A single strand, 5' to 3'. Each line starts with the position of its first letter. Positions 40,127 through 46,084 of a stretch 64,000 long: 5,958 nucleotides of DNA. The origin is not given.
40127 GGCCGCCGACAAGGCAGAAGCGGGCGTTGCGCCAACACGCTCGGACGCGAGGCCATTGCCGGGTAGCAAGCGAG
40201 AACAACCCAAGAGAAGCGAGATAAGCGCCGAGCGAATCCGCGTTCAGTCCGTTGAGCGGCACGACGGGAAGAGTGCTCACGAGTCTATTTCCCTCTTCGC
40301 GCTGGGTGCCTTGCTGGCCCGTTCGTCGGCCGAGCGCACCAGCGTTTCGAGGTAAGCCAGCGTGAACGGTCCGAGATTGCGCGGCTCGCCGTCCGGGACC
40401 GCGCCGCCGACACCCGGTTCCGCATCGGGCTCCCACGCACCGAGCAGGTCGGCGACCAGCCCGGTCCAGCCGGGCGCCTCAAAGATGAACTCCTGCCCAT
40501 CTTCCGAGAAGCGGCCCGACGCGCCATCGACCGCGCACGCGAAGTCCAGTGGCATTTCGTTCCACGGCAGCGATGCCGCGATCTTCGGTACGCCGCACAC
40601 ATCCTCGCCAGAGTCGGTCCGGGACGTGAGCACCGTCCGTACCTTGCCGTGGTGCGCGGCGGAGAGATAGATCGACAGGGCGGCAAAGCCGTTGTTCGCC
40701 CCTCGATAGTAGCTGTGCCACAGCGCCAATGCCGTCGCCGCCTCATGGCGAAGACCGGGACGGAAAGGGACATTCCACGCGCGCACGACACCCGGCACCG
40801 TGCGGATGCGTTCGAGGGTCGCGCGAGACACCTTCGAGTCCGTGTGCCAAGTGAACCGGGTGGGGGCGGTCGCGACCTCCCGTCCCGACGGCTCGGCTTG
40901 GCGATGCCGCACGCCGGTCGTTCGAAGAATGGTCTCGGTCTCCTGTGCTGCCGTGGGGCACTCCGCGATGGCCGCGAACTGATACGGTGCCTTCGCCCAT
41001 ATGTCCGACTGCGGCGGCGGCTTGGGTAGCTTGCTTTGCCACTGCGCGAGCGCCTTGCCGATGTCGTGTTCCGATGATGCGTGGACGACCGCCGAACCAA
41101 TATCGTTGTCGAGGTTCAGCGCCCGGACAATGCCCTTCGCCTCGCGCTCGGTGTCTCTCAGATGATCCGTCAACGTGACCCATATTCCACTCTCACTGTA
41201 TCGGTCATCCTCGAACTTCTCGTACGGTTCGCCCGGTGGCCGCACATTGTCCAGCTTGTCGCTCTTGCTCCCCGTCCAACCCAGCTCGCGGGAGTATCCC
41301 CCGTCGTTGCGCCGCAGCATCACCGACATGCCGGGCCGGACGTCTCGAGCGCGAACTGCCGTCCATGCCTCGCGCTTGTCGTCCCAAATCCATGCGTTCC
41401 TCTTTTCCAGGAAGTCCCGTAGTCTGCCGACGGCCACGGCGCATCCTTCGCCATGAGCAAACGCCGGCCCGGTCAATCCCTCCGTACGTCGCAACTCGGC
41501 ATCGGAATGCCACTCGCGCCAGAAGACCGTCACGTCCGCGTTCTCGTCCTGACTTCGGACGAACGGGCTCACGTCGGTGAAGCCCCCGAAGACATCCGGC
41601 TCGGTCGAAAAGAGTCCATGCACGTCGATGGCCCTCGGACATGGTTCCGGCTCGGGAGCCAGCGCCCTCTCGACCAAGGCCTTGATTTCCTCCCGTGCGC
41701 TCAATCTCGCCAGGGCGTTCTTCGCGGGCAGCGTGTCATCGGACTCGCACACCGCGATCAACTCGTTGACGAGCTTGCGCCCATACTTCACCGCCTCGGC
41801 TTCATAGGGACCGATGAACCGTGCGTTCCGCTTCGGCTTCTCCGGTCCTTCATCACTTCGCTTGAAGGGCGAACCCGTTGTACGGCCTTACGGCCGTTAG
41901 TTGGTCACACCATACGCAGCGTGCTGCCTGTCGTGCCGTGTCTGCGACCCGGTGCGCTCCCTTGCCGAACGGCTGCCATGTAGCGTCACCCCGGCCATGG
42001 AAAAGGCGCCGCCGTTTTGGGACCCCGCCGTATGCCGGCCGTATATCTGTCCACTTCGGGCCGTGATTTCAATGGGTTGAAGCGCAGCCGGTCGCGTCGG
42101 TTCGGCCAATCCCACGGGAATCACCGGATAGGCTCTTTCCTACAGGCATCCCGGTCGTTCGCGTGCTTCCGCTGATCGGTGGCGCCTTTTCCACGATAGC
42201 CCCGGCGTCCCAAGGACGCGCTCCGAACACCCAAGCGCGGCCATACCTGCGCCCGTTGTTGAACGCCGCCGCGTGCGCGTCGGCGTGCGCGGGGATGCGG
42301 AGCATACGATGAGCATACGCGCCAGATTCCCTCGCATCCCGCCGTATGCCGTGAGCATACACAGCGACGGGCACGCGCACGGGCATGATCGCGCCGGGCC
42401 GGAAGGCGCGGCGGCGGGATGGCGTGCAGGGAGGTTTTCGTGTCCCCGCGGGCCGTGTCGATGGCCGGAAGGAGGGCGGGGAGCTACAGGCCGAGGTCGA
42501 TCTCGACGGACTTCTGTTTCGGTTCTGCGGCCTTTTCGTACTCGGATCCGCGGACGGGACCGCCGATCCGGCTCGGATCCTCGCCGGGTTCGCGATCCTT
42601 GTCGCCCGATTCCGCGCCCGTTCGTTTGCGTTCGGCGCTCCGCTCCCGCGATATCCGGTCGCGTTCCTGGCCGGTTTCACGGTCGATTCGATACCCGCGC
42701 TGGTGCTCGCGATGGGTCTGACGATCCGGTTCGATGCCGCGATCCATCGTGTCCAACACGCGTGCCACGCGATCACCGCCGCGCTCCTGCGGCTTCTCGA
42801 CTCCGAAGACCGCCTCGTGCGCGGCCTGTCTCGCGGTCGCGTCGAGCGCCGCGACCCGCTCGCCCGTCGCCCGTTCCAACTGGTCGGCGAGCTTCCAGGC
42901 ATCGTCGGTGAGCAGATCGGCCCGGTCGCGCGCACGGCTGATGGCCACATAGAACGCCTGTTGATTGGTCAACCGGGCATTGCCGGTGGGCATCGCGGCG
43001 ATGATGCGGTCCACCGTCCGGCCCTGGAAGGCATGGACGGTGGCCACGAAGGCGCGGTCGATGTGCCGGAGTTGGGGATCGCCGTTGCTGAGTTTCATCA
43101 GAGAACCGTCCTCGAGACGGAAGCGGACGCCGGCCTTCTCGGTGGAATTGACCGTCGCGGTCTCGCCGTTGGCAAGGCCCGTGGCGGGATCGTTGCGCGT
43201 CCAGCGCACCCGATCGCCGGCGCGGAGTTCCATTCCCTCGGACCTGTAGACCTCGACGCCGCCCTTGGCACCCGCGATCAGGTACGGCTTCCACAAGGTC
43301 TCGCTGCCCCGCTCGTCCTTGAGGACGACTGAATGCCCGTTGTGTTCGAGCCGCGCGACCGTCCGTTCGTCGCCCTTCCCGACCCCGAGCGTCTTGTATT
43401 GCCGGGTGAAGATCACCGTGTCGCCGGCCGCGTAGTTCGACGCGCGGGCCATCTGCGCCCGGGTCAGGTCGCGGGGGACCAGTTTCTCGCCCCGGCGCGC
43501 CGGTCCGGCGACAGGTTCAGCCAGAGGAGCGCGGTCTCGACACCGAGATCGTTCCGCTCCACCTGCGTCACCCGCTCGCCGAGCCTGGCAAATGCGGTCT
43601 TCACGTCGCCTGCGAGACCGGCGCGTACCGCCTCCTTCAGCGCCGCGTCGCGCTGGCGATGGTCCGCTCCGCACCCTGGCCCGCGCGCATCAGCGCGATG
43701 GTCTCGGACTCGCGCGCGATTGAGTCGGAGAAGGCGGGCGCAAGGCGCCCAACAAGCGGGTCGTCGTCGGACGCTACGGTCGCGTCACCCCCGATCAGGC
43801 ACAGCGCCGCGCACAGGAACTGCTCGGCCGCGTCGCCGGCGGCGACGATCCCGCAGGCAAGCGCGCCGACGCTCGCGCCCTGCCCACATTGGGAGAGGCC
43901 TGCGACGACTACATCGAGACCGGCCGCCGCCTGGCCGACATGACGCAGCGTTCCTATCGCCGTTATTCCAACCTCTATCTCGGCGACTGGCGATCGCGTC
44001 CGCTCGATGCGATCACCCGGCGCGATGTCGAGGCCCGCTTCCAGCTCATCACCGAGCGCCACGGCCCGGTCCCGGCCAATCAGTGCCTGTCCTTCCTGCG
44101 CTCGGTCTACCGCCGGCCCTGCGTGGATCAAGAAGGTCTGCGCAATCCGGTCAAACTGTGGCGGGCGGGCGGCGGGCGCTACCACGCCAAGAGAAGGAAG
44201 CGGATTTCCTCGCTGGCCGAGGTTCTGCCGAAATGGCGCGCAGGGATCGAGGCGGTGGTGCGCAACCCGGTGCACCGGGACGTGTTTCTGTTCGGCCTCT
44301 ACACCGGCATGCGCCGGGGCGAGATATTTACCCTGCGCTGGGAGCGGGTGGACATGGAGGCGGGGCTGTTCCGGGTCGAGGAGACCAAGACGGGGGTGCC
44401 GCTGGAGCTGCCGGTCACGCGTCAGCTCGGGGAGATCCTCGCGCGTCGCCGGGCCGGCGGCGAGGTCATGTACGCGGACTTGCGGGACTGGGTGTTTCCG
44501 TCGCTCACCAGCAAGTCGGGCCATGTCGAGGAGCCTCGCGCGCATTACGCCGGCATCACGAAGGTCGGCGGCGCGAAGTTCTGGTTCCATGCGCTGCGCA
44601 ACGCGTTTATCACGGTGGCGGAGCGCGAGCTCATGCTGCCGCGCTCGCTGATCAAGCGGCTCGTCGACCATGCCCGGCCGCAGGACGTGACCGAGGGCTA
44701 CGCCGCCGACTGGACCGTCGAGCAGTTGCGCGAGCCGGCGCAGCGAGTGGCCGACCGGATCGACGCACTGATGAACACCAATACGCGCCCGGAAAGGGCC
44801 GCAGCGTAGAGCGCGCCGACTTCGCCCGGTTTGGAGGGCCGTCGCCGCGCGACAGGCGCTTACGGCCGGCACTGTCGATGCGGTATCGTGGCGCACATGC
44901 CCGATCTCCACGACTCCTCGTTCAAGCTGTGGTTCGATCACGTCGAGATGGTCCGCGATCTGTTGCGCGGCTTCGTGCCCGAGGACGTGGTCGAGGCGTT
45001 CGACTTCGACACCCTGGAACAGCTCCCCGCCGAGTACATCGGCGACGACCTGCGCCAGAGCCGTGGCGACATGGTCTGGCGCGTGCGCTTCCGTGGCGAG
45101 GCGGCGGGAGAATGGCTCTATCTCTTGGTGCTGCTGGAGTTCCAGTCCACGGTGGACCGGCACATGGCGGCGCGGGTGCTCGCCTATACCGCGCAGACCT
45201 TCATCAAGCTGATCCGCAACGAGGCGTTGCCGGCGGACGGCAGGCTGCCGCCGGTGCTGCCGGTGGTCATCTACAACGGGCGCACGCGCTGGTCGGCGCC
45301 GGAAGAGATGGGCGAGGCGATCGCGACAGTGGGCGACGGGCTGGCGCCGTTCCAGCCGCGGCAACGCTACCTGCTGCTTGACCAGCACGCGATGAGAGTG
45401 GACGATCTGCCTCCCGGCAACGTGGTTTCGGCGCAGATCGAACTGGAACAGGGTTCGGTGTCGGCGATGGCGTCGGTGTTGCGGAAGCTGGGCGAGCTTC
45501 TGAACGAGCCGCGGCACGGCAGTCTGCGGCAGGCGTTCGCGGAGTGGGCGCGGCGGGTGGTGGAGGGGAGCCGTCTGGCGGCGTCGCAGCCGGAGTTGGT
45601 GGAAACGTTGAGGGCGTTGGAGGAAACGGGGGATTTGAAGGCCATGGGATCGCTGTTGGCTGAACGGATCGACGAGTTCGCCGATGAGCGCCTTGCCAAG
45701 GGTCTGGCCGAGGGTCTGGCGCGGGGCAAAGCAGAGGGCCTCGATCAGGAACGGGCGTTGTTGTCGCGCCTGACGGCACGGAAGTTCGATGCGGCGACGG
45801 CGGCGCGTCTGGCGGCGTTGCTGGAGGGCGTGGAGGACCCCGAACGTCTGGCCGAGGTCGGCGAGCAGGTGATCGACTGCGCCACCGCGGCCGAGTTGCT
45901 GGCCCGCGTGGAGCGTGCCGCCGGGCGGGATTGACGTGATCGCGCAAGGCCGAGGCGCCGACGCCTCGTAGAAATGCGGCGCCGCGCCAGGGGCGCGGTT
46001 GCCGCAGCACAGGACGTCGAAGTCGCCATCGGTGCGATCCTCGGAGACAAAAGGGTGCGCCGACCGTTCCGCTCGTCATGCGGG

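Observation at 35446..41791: Orphan type I-G (I-U) CRISPR-Cas interference module with no adaptation genes and no array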

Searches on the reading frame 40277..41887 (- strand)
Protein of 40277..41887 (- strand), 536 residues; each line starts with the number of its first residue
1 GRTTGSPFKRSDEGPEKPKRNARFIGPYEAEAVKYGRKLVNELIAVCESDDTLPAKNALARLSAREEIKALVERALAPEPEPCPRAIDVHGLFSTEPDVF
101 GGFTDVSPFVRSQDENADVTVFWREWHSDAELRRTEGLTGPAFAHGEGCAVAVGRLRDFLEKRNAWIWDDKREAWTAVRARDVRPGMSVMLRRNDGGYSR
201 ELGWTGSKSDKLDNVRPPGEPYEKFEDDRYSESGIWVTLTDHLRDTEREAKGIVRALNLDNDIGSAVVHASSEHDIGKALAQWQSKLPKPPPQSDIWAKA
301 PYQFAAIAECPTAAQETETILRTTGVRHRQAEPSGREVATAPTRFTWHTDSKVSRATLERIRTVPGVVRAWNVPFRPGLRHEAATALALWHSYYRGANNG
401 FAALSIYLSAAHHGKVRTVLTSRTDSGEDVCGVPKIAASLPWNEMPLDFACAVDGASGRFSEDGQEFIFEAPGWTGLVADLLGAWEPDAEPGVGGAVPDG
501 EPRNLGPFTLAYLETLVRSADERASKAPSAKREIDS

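Call 5: search_protein_families(library=ncbifam, proteins=[window:40277-41791:-], max_evalue=0.01)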
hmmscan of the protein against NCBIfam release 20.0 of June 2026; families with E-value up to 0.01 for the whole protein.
window:40277-41791:- (504 aa): 2 families
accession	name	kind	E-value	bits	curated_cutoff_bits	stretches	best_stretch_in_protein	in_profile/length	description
TIGR02621.3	cas3_GSU0051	exception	3.8e-58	198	400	3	34-180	422-586/854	type I-G CRISPR-associated helicase/endonuclease Cas3g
TIGR01596.1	cas3_HD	equivalog_domain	3.6e-07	30.4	43.45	1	207-263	1-62/178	CRISPR-associated endonuclease Cas3''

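Call 6: search_protein_families(library=pfam, proteins=[window:40277-41791:-], max_evalue=0.01)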
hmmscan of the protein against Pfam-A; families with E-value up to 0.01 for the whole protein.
window:40277-41791:- (504 aa): 1 family
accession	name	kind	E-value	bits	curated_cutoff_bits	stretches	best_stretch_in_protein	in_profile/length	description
PF18019.7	Cas3_HD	-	0.003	18.1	23.1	0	214-392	22-140/207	Cas3, HD domain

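Call 45: search_solved_structures(query=window:40277-41887:-, max_evalue=0.01, show_alignments=1)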
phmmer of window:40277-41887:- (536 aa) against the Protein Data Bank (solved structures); distinct sequences matched with E-value up to 0.01: 0.

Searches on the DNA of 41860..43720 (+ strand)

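Call 73: search_dna_similar(query=window:41860-43720:+, collection=plasmids, mode=distant, max_rows=8)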
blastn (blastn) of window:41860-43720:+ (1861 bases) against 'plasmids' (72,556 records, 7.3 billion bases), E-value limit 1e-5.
Records with a match: 2; places in all: 2; records where one place covers at least 80% of the query: 0.
Best place of each record, by identity: 60-80% 2.
By first word of the organism name: Cereibacter 2.
By predicted mobility (MOB-suite, as given by PLSDB): conjugative 2.
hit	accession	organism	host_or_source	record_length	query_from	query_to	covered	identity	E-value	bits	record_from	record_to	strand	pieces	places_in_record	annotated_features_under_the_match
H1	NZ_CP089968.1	Cereibacter azotoformans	Owen's River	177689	980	1200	12%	68.2%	4e-9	72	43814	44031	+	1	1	mobF: MobF family relaxase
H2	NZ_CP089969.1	Cereibacter azotoformans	Owen's River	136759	980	1200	12%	67.7%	2e-7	67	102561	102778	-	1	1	hypothetical protein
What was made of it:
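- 42484..43689 (-): C-terminal fragment of a MobF/TraA-type relaxase-helicase (pseudogene). There is weak DNA similarity to mobF of Cereibacter plasmids (call 73).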

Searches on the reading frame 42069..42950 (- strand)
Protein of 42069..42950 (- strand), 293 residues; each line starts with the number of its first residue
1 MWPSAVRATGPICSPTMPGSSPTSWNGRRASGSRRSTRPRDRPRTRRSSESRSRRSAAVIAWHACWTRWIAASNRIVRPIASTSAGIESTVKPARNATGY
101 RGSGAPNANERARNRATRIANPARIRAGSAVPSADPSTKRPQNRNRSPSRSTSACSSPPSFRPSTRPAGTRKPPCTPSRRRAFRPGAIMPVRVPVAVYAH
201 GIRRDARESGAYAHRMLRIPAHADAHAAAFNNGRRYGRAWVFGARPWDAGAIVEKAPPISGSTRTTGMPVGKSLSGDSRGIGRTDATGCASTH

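Call 9: search_protein_families(library=ncbifam, proteins=[window:42069-42950:-], max_evalue=0.001)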
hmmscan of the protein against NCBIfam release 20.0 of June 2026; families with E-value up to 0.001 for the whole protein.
window:42069-42950:- (293 aa): 0 families

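Call 25: search_protein_families(library=pfam, proteins=[window:42069-42950:-], max_evalue=0.01)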
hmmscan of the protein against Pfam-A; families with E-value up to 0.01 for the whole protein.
window:42069-42950:- (293 aa): 0 families
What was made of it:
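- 41852..42483 (.): Window-specific 632 nt of unknown origin that abuts the cas3 break. It carries two exact copies of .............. No protein family hit was found (calls 9, 25).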

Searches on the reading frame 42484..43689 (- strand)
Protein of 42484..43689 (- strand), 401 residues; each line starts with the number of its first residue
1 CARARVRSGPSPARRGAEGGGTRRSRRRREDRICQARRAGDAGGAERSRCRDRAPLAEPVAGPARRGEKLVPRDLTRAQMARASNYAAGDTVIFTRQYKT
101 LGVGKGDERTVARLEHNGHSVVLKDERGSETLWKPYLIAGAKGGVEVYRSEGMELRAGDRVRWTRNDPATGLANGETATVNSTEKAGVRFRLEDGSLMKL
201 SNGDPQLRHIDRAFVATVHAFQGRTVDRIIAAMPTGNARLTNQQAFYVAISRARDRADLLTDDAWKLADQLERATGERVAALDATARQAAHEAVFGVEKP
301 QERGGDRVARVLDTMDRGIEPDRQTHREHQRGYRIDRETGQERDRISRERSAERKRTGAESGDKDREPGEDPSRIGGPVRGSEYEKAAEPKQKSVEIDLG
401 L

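Call 9: search_protein_families(library=ncbifam, proteins=[window:42484-43689:-], max_evalue=0.001)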
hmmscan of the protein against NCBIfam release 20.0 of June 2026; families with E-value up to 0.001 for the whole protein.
window:42484-43689:- (401 aa): 8 families
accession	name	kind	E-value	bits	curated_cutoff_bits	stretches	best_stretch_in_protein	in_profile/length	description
NF010263.0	PRK13709.1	equivalog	1.4e-19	69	2212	1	109-288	1291-1469/1752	conjugative transfer relaxase/helicase TraI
TIGR02760.1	TraI_TIGR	equivalog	1.5e-19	69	929.85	1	70-280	666-867/1960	conjugative transfer relaxase/helicase TraI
TIGR02768.1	TraA_Ti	equivalog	1.2e-17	63.5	590.45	1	153-263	613-717/751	Ti-type conjugative transfer relaxase TraA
NF010464.0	PRK13889.1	subfamily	8.2e-13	47.1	1015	1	154-357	600-793/992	conjugal transfer relaxase TraA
TIGR01447.1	recD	equivalog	2.4e-12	46.2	310.15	1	164-264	478-577/597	exodeoxyribonuclease V subunit alpha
TIGR01448.2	helicase_RecD2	equivalog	2.8e-10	39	500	1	152-262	579-689/713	SF1B family DNA helicase RecD2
NF008127.0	PRK10875.1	equivalog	2.7e-09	36.1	671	1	157-264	487-594/619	exodeoxyribonuclease V subunit alpha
NF011300.0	PRK14712.1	equivalog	5.4e-08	30.5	2486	1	120-277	1173-1330/1623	conjugative transfer relaxase/helicase TraI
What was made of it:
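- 42484..43689 (-): NCBIfam TraI/TraA hits cover only C-terminal parts of the profiles and fall far below the cutoffs (call 9).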

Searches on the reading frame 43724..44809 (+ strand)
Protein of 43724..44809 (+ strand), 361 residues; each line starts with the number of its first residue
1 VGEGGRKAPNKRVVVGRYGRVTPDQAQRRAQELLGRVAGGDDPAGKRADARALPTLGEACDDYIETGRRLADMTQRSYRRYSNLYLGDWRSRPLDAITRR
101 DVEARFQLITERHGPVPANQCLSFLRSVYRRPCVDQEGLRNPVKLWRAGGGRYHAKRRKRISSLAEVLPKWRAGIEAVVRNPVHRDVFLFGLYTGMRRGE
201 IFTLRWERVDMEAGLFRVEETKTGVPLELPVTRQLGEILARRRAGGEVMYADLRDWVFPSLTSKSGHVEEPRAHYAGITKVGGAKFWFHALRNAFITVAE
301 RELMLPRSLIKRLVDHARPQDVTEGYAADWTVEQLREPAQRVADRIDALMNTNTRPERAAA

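Call 9: search_protein_families(library=ncbifam, proteins=[window:43724-44809:+], max_evalue=0.001)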
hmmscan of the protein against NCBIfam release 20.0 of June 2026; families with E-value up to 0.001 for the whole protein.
window:43724-44809:+ (361 aa): 0 families

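Call 25: search_protein_families(library=pfam, proteins=[window:43724-44809:+], max_evalue=0.01)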
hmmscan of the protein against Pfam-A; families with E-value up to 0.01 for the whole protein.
window:43724-44809:+ (361 aa): 2 families
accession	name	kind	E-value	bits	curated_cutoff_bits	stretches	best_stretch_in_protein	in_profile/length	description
PF00589.27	Phage_integrase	-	3.5e-13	50.1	27.1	1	185-327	25-166/172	Phage integrase family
PF13356.12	Arm-DNA-bind_3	-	0.00011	22.7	27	1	11-48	44-81/83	Arm DNA-binding domain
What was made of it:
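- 43724..44809 (+): Tyrosine integrase with an incomplete N-terminus. The part from 43989 onward is shared with the sister genome. PF00589 at 3.5e-13, plus a partial Arm-DNA-bind_3 domain (call 25).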

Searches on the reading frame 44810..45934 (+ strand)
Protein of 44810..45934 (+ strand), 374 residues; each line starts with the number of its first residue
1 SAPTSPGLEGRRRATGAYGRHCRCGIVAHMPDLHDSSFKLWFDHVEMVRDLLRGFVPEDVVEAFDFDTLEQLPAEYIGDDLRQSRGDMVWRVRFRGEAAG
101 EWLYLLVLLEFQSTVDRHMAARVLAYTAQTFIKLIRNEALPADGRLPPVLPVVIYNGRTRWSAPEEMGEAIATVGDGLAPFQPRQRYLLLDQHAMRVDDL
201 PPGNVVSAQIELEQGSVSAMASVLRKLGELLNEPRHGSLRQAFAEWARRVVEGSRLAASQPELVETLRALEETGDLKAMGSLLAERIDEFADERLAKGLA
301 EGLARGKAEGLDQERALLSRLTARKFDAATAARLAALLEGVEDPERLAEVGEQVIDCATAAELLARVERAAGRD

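Call 9: search_protein_families(library=ncbifam, proteins=[window:44810-45934:+], max_evalue=0.001)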
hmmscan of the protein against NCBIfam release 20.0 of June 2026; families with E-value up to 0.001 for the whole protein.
window:44810-45934:+ (374 aa): 3 families
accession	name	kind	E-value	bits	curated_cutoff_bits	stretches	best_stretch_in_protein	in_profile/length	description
NF007361.0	PRK09857.1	equivalog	2.1e-11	43.9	583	1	34-157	10-125/292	recombination-promoting nuclease RpnA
NF007418.0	PRK09956.1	equivalog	8.2e-10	38.2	583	1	33-159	9-127/308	ISNCY family transposase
TIGR01784.1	T_den_put_tspse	subfamily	0.00071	19.5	52.1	0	34-130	2-90/273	Rpn family recombination-promoting nuclease/putative transposase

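Call 25: search_protein_families(library=pfam, proteins=[window:44810-45934:+], max_evalue=0.01)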
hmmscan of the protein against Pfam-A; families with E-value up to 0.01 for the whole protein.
window:44810-45934:+ (374 aa): 2 families
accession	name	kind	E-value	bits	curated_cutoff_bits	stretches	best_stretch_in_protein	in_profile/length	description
PF04754.18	Transposase_31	-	2e-25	90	21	1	34-233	3-194/203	Putative transposase, YhgA-like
PF21128.4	MCM4_WHD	-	0.0054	17.2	24.4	0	229-280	16-66/75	MCM4, winged helix domain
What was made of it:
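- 44810..45934 (+): Rpn/YhgA-like gene (Transposase_31). PF04754 at 2e-25 (call 25); RpnA at 2e-11 (call 9).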
